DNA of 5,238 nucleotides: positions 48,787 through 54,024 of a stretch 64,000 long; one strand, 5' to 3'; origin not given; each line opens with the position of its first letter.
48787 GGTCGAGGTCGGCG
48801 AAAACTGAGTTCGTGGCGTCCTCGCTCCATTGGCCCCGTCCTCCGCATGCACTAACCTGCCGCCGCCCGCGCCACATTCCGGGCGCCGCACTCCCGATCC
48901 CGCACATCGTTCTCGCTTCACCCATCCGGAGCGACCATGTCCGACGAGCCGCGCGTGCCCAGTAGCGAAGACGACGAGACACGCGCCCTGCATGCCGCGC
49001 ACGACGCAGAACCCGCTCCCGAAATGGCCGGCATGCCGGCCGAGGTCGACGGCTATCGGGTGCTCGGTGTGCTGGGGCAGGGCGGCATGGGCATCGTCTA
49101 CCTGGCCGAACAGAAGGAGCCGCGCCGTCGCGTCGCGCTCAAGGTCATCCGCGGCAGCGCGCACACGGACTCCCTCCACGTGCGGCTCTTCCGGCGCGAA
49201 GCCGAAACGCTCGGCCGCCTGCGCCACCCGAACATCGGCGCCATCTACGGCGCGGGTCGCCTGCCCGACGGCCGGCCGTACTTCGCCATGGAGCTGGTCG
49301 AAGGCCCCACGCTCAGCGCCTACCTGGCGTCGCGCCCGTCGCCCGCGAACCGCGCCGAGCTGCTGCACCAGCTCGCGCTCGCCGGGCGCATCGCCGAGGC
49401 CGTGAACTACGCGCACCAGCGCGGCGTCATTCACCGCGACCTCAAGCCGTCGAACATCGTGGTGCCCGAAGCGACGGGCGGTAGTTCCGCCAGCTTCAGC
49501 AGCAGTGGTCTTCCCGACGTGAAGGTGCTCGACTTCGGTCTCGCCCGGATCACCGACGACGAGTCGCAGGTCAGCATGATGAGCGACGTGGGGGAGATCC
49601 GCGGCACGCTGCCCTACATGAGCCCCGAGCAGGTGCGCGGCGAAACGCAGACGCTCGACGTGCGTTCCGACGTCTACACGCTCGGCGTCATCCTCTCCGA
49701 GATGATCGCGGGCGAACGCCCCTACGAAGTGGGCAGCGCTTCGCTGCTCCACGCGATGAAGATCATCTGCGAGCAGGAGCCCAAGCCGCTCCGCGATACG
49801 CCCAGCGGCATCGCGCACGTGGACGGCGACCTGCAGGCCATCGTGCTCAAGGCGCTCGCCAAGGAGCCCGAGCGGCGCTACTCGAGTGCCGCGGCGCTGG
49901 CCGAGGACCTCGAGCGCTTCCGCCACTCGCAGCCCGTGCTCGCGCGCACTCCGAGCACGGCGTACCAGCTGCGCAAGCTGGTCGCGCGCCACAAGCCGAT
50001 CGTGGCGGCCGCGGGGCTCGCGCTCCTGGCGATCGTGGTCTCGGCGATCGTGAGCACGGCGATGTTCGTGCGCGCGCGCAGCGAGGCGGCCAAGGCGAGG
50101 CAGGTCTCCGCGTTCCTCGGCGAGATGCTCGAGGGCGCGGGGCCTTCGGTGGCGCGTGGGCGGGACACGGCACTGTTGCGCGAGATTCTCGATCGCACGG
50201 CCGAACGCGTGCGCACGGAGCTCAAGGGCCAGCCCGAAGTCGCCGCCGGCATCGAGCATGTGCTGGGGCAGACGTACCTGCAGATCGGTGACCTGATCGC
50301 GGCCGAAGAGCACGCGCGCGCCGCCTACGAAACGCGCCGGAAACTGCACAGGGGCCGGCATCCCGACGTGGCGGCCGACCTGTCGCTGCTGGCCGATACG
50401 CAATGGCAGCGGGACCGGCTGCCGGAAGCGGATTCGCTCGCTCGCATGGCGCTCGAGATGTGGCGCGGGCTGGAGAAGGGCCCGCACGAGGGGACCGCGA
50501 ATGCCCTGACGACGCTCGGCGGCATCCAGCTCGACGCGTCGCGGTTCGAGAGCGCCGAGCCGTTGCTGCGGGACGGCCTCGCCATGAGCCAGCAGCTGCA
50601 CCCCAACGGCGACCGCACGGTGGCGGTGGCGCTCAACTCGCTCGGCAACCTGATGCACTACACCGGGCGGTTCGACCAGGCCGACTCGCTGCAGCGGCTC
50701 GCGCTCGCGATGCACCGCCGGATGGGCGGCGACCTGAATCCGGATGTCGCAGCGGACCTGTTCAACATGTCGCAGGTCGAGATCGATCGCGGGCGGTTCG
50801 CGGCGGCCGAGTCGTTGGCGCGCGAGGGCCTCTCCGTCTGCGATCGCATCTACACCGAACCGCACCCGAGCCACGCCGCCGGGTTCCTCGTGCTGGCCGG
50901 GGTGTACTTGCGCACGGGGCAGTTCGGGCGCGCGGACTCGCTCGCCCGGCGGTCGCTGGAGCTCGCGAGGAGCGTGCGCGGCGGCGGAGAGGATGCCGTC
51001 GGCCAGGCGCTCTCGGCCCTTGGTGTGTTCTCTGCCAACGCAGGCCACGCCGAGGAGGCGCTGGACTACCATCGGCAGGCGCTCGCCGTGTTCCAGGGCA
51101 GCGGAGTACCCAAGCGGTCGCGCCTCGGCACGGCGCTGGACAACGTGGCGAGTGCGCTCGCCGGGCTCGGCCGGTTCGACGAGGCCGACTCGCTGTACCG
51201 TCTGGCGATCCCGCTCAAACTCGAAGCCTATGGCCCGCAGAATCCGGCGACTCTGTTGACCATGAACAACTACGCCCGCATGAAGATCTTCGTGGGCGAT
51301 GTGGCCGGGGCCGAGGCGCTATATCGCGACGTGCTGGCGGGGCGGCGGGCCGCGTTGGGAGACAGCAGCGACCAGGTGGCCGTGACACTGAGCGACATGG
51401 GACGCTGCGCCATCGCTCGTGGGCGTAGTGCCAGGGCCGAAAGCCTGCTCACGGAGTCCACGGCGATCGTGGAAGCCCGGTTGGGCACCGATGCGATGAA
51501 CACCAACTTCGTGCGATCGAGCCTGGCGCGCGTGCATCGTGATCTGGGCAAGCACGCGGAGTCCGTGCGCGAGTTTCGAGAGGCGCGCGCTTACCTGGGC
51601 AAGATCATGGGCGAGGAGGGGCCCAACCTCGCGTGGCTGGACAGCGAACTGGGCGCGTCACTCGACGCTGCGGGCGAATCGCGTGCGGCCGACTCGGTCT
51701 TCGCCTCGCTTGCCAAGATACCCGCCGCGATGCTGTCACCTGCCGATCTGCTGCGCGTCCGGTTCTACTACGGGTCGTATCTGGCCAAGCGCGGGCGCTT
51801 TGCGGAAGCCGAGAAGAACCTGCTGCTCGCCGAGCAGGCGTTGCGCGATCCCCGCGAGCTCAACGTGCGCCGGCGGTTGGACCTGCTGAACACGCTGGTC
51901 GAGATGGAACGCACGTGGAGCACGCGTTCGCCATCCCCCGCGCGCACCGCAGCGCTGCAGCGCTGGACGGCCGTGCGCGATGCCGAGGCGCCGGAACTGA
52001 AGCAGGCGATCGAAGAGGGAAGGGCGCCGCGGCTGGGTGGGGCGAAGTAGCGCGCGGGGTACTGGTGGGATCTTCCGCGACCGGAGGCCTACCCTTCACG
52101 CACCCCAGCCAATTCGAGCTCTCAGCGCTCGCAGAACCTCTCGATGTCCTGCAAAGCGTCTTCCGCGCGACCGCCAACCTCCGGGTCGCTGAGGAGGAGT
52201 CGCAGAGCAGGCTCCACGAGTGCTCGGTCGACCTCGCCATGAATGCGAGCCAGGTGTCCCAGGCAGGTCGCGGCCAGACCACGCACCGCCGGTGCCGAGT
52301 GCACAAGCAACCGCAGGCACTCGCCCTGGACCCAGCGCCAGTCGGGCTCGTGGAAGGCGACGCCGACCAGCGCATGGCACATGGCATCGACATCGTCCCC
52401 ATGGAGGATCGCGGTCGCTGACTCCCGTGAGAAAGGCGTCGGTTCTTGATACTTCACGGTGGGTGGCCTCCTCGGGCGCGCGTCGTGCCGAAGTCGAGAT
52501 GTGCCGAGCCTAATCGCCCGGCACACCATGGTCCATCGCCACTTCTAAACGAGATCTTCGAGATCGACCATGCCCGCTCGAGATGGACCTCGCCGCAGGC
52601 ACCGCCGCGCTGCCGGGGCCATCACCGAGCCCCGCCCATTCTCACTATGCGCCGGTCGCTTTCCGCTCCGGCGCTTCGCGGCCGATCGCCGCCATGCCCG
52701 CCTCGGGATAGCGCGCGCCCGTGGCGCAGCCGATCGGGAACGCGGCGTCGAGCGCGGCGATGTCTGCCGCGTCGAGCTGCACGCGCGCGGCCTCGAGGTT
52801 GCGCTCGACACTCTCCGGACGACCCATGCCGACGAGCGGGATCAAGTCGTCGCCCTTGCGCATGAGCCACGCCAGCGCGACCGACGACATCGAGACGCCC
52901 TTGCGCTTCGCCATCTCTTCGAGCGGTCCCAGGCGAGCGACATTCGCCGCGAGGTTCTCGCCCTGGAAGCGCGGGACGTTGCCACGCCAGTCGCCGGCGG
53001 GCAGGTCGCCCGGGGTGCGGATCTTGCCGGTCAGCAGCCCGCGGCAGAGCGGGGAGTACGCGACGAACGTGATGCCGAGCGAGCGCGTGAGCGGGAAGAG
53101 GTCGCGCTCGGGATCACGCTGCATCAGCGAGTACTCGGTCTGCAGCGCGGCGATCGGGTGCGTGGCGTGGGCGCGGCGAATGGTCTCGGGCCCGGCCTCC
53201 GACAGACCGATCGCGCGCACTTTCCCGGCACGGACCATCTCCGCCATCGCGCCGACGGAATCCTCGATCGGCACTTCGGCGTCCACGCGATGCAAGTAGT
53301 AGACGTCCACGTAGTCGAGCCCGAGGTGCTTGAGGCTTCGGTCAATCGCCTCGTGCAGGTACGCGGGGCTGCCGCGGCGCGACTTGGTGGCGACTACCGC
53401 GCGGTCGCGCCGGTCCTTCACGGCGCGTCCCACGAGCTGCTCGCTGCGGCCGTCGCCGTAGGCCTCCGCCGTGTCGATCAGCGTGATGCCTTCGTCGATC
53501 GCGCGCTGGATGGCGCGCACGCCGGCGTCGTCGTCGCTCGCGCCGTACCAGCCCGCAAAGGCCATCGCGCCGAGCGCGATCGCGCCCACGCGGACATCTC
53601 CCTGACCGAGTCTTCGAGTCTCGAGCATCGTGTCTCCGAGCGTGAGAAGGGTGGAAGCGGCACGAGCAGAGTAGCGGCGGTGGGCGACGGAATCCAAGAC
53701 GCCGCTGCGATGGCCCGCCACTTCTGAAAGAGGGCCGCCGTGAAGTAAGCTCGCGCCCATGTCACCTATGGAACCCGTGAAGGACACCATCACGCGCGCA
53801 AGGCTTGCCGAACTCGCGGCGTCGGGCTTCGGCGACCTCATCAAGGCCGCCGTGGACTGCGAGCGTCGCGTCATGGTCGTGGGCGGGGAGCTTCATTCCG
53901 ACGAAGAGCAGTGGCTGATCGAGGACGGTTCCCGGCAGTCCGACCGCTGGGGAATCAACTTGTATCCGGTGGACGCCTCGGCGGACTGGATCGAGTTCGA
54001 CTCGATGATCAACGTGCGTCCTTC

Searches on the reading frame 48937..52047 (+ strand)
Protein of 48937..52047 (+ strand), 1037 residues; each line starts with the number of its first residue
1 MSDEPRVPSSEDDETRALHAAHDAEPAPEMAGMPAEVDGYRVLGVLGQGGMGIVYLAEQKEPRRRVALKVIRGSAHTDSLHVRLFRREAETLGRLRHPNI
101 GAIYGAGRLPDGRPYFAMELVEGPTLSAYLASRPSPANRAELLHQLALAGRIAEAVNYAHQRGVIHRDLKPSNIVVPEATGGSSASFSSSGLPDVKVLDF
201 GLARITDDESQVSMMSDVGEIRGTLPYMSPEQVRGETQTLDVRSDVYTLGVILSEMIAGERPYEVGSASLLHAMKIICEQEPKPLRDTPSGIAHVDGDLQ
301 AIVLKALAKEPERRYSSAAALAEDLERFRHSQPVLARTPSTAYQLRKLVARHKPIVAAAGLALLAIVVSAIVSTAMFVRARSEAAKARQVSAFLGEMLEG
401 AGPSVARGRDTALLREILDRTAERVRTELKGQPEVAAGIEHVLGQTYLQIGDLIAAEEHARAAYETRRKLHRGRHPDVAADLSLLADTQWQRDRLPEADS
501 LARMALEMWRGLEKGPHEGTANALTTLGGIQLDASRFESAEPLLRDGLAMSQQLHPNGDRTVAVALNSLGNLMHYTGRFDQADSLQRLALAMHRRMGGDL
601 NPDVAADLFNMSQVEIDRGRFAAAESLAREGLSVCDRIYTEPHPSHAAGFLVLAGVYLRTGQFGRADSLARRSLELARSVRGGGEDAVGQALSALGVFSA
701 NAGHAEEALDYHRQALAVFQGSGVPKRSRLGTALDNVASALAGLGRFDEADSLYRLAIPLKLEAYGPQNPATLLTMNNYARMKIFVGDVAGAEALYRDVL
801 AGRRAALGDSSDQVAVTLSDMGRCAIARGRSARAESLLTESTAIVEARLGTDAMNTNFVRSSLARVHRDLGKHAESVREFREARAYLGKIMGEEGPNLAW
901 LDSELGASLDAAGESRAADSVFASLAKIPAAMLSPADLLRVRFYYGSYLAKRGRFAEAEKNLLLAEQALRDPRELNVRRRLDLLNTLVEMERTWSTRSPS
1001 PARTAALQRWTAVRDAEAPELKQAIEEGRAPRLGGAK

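Call 69: search_protein_families(library=pfam, proteins=[window:48937-52047:+], max_evalue=0.0001)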
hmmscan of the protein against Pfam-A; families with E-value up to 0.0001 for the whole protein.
window:48937-52047:+ (1037 aa): 10 families
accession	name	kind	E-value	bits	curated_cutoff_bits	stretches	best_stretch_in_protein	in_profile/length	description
PF13424.12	TPR_12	-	1.4e-57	192.3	30.1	6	732-804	4-76/77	Tetratricopeptide repeat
PF00069.31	Pkinase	-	4.2e-41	141.5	31.7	1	40-322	1-259/263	Protein kinase domain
PF13374.12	TPR_10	-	5.3e-38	128.4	27.5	0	562-595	1-34/42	Tetratricopeptide repeat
PF07714.23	PK_Tyr_Ser-Thr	-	9.2e-30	104.2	23.1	1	45-314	6-248/258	Protein tyrosine and serine/threonine kinase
PF24885.1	TPR_NPHP3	-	1.5e-21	77.3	100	1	601-679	137-215/239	Nephrocystin-3 TPR domain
PF17874.7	TPR_MalT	-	3.4e-16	59.9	45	1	486-679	8-193/336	MalT-like TPR region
PF07721.20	TPR_4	-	3.2e-10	40.1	27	0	815-838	1-24/26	Tetratricopeptide repeat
PF07719.23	TPR_2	-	1.6e-09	37.6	27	0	863-885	7-29/34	Tetratricopeptide repeat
PF13181.12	TPR_8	-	2e-08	34.2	25.7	0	442-466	6-30/34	Tetratricopeptide repeat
PF13176.12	TPR_7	-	8.3e-07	29.1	27.9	0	733-758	1-28/36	Tetratricopeptide repeat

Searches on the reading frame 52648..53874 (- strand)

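Call 69: search_protein_families(library=pfam, proteins=[window:52648-53874:-], max_evalue=0.0001)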
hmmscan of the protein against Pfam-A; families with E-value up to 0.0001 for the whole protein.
window:52648-53874:- (409 aa): 1 family
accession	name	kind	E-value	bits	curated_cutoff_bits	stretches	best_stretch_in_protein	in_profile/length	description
PF00248.27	Aldo_ket_red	-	6.3e-75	252.4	24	1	99-377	2-288/291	Aldo/keto reductase family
